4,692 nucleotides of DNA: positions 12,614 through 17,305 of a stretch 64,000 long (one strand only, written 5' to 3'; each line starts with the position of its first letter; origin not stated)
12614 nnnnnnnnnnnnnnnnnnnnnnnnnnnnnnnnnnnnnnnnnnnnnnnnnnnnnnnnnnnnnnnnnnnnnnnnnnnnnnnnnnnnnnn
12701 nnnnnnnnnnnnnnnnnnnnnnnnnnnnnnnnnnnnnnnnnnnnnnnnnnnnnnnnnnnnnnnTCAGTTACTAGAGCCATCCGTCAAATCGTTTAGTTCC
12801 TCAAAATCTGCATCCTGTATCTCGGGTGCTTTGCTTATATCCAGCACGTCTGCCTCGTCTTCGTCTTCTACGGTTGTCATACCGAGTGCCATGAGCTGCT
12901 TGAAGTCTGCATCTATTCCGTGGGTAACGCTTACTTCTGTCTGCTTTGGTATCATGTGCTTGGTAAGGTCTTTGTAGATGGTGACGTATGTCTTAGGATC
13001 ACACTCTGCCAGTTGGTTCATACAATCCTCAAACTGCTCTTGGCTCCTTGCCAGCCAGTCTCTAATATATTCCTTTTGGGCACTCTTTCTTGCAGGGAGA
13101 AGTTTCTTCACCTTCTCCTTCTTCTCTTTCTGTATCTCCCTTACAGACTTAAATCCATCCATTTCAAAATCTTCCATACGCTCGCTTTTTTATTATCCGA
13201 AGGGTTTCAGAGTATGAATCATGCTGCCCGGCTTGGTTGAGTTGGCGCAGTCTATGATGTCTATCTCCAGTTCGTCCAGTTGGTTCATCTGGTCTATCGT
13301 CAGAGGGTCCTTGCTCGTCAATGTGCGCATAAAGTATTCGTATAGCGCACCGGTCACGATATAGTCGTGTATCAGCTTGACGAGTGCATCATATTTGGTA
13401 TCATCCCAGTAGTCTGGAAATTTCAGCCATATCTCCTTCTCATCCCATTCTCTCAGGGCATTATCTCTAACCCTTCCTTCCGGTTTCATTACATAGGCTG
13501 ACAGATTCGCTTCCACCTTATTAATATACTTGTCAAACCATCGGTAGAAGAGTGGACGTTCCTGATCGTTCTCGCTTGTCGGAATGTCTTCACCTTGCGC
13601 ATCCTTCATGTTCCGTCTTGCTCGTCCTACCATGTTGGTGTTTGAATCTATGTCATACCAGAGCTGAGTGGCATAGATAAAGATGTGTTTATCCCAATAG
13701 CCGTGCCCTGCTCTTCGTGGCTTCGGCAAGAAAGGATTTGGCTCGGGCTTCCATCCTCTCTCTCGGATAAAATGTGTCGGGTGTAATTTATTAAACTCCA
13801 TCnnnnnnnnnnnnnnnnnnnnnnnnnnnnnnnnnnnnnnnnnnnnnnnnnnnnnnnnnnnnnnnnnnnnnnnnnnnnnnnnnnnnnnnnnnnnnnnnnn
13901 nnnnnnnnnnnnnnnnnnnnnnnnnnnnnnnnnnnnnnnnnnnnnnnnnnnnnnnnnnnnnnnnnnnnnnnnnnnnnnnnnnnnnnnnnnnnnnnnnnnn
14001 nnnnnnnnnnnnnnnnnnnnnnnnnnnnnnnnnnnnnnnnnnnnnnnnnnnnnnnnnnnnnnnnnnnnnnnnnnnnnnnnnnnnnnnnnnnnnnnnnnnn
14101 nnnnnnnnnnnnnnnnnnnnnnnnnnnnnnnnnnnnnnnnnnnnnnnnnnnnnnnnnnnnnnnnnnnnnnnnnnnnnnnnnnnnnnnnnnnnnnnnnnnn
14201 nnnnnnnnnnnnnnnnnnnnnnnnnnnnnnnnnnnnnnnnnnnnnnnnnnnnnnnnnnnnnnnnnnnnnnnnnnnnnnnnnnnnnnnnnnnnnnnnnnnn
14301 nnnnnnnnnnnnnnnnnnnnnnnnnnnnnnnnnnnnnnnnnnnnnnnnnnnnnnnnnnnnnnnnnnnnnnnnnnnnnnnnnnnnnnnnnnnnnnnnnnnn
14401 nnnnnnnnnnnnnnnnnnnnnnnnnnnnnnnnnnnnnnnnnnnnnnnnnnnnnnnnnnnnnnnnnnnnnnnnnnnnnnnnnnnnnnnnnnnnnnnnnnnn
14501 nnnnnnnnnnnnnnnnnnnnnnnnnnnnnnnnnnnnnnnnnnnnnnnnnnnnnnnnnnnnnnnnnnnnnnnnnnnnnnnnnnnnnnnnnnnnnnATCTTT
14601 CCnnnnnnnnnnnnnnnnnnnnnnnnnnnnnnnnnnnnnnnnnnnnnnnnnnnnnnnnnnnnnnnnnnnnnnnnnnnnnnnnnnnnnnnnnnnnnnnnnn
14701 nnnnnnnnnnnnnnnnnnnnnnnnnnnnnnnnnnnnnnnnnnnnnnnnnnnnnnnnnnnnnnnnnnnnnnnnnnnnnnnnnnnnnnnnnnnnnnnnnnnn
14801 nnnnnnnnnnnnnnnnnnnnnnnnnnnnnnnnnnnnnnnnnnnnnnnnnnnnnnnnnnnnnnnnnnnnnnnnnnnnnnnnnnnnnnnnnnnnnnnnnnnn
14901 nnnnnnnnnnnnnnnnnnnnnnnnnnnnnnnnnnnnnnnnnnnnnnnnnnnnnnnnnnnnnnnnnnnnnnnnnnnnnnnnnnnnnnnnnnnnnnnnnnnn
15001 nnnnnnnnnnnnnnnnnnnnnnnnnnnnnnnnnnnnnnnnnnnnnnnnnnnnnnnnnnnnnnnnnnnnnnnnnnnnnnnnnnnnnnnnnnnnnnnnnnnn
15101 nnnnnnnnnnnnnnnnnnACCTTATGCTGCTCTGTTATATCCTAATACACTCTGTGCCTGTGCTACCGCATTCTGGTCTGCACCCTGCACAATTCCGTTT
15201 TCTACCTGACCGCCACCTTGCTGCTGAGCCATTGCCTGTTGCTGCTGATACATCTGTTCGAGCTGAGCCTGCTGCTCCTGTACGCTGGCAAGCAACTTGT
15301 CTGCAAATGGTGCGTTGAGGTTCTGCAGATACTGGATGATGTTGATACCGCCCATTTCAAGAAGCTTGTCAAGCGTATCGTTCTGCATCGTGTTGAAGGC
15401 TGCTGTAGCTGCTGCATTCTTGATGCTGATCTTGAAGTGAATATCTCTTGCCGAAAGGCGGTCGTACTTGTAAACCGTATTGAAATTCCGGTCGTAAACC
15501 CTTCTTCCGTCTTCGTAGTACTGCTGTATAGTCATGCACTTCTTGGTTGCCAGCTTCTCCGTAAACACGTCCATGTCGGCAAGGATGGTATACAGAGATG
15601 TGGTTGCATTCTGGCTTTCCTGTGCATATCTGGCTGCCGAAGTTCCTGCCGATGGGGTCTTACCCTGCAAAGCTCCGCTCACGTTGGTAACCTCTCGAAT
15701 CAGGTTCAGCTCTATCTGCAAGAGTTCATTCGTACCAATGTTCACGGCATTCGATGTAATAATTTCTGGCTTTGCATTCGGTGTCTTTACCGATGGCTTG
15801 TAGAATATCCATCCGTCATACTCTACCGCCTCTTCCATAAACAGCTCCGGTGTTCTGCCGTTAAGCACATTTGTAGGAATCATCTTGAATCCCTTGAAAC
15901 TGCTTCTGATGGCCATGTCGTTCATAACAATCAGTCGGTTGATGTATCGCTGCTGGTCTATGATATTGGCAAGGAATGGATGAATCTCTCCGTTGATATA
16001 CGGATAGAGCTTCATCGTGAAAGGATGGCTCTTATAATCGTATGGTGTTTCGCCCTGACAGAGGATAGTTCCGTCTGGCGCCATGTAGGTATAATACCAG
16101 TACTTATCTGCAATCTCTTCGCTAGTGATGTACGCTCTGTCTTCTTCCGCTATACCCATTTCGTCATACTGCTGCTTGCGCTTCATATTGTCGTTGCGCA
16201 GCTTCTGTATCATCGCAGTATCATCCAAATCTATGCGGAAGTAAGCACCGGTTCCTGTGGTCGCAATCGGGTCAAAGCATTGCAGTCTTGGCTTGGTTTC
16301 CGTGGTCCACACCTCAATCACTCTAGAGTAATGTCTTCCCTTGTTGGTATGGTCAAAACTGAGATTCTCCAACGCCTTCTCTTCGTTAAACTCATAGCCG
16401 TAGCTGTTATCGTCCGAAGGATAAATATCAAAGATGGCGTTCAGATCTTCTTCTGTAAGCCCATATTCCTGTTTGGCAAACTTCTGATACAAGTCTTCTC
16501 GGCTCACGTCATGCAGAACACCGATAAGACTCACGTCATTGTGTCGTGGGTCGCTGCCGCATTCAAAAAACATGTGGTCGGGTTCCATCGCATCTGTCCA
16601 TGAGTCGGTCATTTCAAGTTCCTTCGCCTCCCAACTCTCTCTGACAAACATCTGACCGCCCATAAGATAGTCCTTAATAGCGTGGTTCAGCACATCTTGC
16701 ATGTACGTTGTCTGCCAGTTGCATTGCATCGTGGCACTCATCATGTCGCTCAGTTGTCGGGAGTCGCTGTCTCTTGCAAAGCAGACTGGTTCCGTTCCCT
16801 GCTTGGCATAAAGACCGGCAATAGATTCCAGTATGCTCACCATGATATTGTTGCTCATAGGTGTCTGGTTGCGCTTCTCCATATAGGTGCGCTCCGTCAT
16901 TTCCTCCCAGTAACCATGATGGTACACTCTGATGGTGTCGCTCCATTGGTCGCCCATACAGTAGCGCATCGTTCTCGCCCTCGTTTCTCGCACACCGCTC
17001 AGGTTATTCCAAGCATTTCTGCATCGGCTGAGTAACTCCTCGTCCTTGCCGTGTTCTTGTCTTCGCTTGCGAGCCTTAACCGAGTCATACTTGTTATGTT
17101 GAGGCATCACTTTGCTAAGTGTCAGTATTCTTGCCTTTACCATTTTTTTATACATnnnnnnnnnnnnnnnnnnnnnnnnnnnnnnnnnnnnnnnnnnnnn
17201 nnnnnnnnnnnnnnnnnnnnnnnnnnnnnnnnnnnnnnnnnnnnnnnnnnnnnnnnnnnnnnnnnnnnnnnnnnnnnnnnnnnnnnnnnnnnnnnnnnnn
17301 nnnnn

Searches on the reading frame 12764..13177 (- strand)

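Call 15: search_protein_families(library=phrogs, proteins=[window:12764-13177:-], max_evalue=0.01)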
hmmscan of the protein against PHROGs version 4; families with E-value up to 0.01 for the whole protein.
window:12764-13177:- (137 aa): 0 families

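Call 37: search_protein_families(library=pfam, proteins=[window:12764-13177:-], max_evalue=0.01)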
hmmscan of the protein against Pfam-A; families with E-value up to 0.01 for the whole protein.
window:12764-13177:- (137 aa): 1 family
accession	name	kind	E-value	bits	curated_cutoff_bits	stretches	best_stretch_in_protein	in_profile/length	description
PF11443.14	DUF2828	-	0.0077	15.6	29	0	45-121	62-141/405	Domain of unknown function (DUF2828)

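Call 72: search_protein_families(library=phrogs, proteins=[window:12764-13177:-], max_evalue=0.01)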
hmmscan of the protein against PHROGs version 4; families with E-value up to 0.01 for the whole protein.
window:12764-13177:- (137 aa): 0 families

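Call 116: search_protein_families(library=ncbifam, proteins=[window:12764-13177:-], max_evalue=1)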
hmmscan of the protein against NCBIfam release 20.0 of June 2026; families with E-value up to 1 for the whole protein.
window:12764-13177:- (137 aa): 1 family
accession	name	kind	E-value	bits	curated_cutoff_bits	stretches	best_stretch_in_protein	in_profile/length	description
NF009251.0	PRK12607.1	equivalog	0.017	14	371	1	28-95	240-312/315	phosphoribosylaminoimidazolesuccinocarboxamide synthase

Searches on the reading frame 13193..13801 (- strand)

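Call 15: search_protein_families(library=phrogs, proteins=[window:13193-13801:-], max_evalue=0.01)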
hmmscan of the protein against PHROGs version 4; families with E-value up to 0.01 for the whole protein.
window:13193-13801:- (202 aa): 1 family
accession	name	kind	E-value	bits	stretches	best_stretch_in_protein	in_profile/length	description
phrog_19255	-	unknown function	2.9e-08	34.5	1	42-175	12-151/173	-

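Call 116: search_protein_families(library=ncbifam, proteins=[window:13193-13801:-], max_evalue=1)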
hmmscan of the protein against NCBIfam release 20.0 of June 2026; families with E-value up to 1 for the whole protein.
window:13193-13801:- (202 aa): 0 families

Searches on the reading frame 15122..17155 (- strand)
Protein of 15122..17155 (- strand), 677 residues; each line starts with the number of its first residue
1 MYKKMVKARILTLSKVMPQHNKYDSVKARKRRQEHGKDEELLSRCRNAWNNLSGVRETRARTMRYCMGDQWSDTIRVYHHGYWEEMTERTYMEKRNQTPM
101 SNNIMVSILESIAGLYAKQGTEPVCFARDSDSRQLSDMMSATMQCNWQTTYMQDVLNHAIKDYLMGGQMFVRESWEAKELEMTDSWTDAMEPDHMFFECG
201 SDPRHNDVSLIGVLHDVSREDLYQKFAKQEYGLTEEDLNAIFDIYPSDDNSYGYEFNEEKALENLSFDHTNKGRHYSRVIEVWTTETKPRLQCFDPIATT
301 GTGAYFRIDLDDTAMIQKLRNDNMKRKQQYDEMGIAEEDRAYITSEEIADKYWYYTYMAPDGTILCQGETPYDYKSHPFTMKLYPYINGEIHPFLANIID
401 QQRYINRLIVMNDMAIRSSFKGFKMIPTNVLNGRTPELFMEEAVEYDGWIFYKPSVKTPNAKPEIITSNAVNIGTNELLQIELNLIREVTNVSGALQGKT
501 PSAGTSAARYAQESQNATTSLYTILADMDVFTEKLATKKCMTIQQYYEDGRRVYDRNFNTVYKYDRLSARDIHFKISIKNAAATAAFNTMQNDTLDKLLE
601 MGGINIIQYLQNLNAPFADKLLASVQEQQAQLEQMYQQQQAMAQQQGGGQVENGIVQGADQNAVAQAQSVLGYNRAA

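Call 9: search_protein_families(library=phrogs, proteins=[window:15122-17155:-])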
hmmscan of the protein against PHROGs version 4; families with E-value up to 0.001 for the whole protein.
window:15122-17155:- (677 aa): 1 family
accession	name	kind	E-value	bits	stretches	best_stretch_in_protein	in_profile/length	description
phrog_156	-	head and packaging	4.4e-52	178.4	1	34-668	8-617/681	portal protein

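Call 20: search_dna_similar(query=window:15122-17155:-, collection=phages, mode=protein, max_rows=25)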
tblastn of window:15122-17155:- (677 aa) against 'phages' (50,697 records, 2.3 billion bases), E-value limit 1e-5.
Records with a match: 3; places in all: 3; records where one place covers at least 80% of the query: 3.
Best place of each record, by identity: <60% 3.
By first word of the organism name: Bacteroides 3.
By host as written in the record: Bacteroides salyersiae BG8 1; Bacteroides koreensis HM3 1; Bacteroides fragilis BL19 1.
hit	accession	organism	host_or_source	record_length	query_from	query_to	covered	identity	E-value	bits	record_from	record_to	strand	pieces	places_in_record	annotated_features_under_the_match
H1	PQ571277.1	Bacteroides phage BS-TP4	Bacteroides salyersiae BG8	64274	1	625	92%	35.2%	6e-108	365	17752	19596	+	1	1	portal protein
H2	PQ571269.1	Bacteroides phage BKO1-TP3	Bacteroides koreensis HM3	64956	7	625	91%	35.5%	3e-110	372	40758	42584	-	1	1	portal protein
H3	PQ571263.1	Bacteroides phage BF1-TP2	Bacteroides fragilis BL19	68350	3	625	92%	31.3%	1e-89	311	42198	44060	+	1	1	portal protein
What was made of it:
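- Tried and rejected: The closest cultured relatives have only 31-35% portal identity (call 20).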

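Call 21: get_annotated_region(hit=H1, flank=6000)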
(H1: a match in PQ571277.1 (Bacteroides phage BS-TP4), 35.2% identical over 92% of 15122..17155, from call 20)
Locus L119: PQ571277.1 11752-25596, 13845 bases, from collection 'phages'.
description: Bacteroides phage BS-TP4, complete genome.
organism: Bacteroides phage BS-TP4 (NCBI taxid 3385224)
taxonomy: Viruses
host: Bacteroides salyersiae BG8; source: sewage from septic tank; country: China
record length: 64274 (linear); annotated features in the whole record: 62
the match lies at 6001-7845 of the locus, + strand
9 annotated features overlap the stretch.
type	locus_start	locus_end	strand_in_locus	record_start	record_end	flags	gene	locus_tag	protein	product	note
CDS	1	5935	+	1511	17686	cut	-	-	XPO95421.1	hypothetical protein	BS-TP4_gp3; BS-TP4_gp3; None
CDS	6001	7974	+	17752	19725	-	-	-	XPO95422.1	portal protein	BS-TP4_gp4; BS-TP4_gp4; Annot2=(structure alignment-afuniprot50) AF-Q2Y906-F1-model_v4 Putative phage portal ...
CDS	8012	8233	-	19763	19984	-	-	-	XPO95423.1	Sec translocon accessory complex subunit YajC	BS-TP4_gp5; BS-TP4_gp5; Annot2=(structure alignment-afuniprot50) AF-A0A0J9YU15-F1-model_v4 PHD finger protein ...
CDS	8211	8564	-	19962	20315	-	-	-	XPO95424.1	hypothetical protein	BS-TP4_gp6; BS-TP4_gp6; None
CDS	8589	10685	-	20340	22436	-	-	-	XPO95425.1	tail spike protein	BS-TP4_gp7; BS-TP4_gp7; Annot2=(structure alignment-afuniprot50) AF-A0A3N2K9C2-F1-model_v4 Terminase;Annot3=(structure ...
CDS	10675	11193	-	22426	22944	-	-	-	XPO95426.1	rhomboid domain-containing protein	BS-TP4_gp8; BS-TP4_gp8; Annot2=(structure alignment-afuniprot50) AF-A0A4S2FXC6-F1-model_v4 Rhomboid family ...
CDS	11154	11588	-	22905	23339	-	-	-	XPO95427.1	hypothetical protein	BS-TP4_gp9; BS-TP4_gp9; None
CDS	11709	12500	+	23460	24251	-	-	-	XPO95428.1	hypothetical protein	BS-TP4_gp10; BS-TP4_gp10; None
CDS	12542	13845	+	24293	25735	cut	-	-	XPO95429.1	DUF2951 domain-containing protein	BS-TP4_gp11; BS-TP4_gp11; Annot2=(structure alignment-afuniprot50) AF-A0A847E439-F1-model_v4 DUF5309 family ...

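Call 22: get_annotated_region(hit=H3, flank=6000)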
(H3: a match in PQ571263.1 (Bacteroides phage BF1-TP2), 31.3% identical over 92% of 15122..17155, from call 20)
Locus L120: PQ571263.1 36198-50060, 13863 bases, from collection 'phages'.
description: Bacteroides phage BF1-TP2, complete genome.
organism: Bacteroides phage BF1-TP2 (NCBI taxid 3385211)
taxonomy: Viruses
host: Bacteroides fragilis BL19; source: sewage from septic tank; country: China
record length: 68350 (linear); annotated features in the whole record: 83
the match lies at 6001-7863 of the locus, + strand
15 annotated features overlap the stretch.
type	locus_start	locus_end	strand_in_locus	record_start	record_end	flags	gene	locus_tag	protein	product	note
CDS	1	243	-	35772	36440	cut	-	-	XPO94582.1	hypothetical protein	BF1-TP2_gp54; BF1-TP2_gp54; None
CDS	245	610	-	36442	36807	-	-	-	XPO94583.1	hypothetical protein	BF1-TP2_gp55; BF1-TP2_gp55; None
CDS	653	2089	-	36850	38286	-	-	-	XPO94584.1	DUF5309 family protein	BF1-TP2_gp56; BF1-TP2_gp56; Annot2=(structure alignment-afuniprot50) AF-A0A6M3L5N1-F1-model_v4 Putative structural ...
CDS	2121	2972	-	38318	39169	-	-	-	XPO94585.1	hypothetical protein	BF1-TP2_gp57; BF1-TP2_gp57; None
CDS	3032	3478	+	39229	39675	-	-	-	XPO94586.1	hypothetical protein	BF1-TP2_gp58; BF1-TP2_gp58; None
CDS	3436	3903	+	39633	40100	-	-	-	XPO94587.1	rhomboid family intramembrane serine protease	BF1-TP2_gp59; BF1-TP2_gp59; Annot2=(structure alignment-afuniprot50) AF-A0A2V2D9A2-F1-model_v4 Rhomboid ...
CDS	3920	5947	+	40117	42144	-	-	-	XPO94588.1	tail spike protein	BF1-TP2_gp60; BF1-TP2_gp60; Annot2=(structure alignment-afuniprot50) AF-A0A2D6XDB3-F1-model_v4 Terminase_6C ...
CDS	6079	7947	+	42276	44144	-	-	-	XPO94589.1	portal protein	BF1-TP2_gp61; BF1-TP2_gp61; Annot2=(structure alignment-afuniprot50) AF-A0A0M4LRY2-F1-model_v4 Phage ...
CDS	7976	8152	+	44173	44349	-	-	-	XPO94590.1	virion structural protein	BF1-TP2_gp62; BF1-TP2_gp62; None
CDS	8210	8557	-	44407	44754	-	-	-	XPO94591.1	hypothetical protein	BF1-TP2_gp63; BF1-TP2_gp63; None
CDS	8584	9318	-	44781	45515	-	-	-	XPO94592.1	Rha-like transcriptional regulator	BF1-TP2_gp64; BF1-TP2_gp64; Annot2=(hmm profile search-phrog [Rank2]) phrog_518 Rha-like transcriptional ...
CDS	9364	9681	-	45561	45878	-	-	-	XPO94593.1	anti-repressor Ant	BF1-TP2_gp65; BF1-TP2_gp65; Annot2=(hmm profile search-phrog [Rank2]) phrog_130 anti-repressor Ant;Annot3=(structure ...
CDS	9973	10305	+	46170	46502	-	-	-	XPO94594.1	hypothetical protein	BF1-TP2_gp66; BF1-TP2_gp66; None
CDS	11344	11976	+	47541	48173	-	-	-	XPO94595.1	Molecular chaperone DnaJ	BF1-TP2_gp67; BF1-TP2_gp67; Annot2=(structure alignment-afuniprot50) AF-Q221B1-F1-model_v4 Heat shock protein ...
CDS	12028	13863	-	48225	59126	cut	-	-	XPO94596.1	hypothetical protein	BF1-TP2_gp68; BF1-TP2_gp68; None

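Call 27: find_related_loci(query=window:15122-17155:-, collection=viral_contigs, flank=4000)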
Query window:15122-17155:- (677 aa) in viral_contigs; peptide patterns used: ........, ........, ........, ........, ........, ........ (x = any residue, [..] = any of these).
194 stretches matched a pattern; 189 encode a relative of the query (tblastn E <= 1e-3); the best 80 are kept; 80 distinct loci.
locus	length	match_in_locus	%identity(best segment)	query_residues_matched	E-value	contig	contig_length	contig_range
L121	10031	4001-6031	99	1-677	0e+0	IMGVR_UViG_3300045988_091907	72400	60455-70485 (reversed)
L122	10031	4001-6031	99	1-677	0e+0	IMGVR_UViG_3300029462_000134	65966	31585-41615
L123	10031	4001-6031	99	1-677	0e+0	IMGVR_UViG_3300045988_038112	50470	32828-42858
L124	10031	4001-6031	99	1-677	0e+0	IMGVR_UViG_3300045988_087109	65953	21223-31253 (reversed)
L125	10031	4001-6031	99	1-677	0e+0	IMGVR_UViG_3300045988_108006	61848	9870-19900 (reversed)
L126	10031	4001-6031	99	1-677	0e+0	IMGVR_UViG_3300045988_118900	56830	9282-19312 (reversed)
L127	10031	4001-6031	99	1-677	0e+0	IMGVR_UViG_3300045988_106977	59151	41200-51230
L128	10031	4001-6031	99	1-677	0e+0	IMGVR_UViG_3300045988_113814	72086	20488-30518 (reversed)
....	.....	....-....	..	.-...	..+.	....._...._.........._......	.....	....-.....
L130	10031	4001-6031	99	1-677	0e+0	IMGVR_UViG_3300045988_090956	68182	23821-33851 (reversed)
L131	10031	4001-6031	99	1-677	0e+0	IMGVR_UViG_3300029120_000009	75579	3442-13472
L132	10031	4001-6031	99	1-677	0e+0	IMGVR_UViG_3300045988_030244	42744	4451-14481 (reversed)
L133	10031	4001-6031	99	1-677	0e+0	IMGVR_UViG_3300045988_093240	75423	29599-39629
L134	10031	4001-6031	99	1-677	0e+0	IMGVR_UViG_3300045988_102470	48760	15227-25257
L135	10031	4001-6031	99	1-677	0e+0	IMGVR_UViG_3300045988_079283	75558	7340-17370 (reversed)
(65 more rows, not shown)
